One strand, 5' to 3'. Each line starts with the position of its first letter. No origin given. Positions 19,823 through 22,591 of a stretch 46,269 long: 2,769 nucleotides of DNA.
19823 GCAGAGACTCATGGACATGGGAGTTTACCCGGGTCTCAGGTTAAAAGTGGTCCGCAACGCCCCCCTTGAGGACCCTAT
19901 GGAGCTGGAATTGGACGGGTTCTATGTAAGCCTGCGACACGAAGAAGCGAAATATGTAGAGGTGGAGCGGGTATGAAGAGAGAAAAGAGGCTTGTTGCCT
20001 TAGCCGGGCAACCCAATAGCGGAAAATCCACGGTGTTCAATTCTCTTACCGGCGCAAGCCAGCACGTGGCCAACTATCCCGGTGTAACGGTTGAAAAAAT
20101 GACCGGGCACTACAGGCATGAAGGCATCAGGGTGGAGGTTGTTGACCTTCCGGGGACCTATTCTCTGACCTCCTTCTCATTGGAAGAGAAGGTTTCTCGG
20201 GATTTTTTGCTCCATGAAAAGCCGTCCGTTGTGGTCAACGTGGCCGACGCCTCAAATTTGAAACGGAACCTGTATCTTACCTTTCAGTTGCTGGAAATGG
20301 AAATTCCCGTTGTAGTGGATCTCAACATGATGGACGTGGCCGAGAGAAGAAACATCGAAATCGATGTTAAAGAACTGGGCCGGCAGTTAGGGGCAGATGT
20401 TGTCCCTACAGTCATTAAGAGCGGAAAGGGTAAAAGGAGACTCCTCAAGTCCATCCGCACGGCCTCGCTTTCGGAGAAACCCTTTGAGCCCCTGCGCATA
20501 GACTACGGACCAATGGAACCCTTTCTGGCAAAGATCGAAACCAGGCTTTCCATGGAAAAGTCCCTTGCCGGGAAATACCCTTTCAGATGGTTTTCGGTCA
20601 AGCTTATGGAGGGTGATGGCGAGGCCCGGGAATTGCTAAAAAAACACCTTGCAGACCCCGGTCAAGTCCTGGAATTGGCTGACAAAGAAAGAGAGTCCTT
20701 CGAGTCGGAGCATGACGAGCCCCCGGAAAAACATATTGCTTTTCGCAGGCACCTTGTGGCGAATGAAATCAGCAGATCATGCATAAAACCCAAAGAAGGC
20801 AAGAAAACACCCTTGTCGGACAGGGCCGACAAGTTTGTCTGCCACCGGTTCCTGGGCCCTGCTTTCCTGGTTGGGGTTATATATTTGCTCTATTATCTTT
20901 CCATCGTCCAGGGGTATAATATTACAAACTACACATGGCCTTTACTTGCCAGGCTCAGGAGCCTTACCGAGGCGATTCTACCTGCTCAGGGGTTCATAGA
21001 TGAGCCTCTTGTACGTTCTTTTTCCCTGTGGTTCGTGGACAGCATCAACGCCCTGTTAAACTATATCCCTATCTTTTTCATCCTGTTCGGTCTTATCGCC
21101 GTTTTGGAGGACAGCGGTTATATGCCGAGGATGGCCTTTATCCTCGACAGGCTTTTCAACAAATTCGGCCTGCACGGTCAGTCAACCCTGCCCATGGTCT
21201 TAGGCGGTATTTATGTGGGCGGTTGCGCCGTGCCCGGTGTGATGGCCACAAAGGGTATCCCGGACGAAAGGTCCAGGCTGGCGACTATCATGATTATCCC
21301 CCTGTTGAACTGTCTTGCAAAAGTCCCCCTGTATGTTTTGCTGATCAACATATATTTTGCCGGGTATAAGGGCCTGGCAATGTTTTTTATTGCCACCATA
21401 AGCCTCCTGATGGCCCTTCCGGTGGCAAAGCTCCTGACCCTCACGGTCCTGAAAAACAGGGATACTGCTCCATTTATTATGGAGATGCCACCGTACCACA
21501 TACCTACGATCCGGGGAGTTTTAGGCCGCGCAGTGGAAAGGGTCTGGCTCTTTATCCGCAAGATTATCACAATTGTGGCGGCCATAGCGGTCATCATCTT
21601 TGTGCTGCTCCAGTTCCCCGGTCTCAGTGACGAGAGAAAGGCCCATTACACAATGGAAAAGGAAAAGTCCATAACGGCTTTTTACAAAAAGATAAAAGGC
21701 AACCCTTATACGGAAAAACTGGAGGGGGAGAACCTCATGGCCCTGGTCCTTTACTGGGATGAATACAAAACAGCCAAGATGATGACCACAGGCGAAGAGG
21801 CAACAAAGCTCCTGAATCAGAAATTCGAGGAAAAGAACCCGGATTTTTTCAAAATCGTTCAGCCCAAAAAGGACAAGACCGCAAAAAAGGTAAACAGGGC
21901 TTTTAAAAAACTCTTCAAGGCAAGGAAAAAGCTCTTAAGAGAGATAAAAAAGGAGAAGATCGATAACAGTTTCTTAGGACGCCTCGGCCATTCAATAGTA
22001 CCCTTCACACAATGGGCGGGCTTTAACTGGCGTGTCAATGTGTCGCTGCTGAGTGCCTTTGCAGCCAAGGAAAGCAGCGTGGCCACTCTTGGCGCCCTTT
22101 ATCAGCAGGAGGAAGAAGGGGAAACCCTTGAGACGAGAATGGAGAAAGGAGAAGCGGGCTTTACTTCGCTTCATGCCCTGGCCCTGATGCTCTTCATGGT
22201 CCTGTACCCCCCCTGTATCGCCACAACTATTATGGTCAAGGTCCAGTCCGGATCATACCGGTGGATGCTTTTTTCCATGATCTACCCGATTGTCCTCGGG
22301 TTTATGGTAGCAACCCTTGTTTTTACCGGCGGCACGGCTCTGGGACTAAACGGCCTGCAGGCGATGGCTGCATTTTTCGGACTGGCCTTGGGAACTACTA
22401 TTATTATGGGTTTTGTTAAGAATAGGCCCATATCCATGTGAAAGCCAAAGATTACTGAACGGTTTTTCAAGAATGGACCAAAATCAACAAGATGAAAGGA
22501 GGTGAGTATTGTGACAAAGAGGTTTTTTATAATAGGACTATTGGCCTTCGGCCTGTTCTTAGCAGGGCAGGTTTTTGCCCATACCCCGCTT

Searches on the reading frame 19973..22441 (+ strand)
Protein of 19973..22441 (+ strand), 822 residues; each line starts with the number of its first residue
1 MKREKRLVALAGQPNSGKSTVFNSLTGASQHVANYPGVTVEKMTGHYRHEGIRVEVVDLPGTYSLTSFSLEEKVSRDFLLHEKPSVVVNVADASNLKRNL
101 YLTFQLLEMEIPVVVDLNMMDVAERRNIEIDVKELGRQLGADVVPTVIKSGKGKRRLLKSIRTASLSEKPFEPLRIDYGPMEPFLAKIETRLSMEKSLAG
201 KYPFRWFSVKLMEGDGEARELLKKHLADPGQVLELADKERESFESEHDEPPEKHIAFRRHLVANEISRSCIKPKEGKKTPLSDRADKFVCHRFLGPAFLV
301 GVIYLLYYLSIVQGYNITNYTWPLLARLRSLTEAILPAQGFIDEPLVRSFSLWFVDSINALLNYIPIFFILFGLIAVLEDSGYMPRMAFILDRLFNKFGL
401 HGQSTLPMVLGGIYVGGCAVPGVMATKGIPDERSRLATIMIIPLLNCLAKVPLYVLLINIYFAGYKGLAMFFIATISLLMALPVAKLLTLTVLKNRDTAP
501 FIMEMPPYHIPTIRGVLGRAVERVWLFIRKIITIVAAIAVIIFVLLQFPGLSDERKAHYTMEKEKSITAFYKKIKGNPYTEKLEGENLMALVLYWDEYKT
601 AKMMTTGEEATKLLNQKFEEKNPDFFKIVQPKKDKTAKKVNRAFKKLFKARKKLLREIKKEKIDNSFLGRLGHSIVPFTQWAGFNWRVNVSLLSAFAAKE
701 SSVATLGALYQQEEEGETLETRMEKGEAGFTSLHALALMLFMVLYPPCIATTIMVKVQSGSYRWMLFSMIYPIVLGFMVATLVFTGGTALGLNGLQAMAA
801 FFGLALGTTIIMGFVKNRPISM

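Call 67: search_protein_families(library=pfam, proteins=[window:19973-22441:+])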
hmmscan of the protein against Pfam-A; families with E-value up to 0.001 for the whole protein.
window:19973-22441:+ (822 aa): 7 families
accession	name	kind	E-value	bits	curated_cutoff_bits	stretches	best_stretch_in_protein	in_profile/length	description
PF02421.24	FeoB_N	-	6.6e-63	211.3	27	1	8-161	3-156/156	Ferrous iron transport protein B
PF07670.19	Gate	-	4.3e-30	104.7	29.6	2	362-459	2-102/104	Nucleoside recognition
PF01926.29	MMR_HSR1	-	4.4e-20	72.3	21.9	1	8-115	2-109/113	50S ribosome-binding GTPase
PF17910.6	FeoB_Cyto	-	9.5e-15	55.2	23.4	1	178-272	1-90/90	FeoB cytosolic helical domain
PF07664.17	FeoB_C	-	3.8e-14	52.6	26.6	1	470-523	1-54/54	Ferrous iron transport protein B C terminus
PF09439.16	SRPRB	-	0.00022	21.1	25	1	5-72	3-66/178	Signal recognition particle receptor beta subunit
PF04548.22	AIG1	-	0.00066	19.5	27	0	9-94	4-94/212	AIG1 family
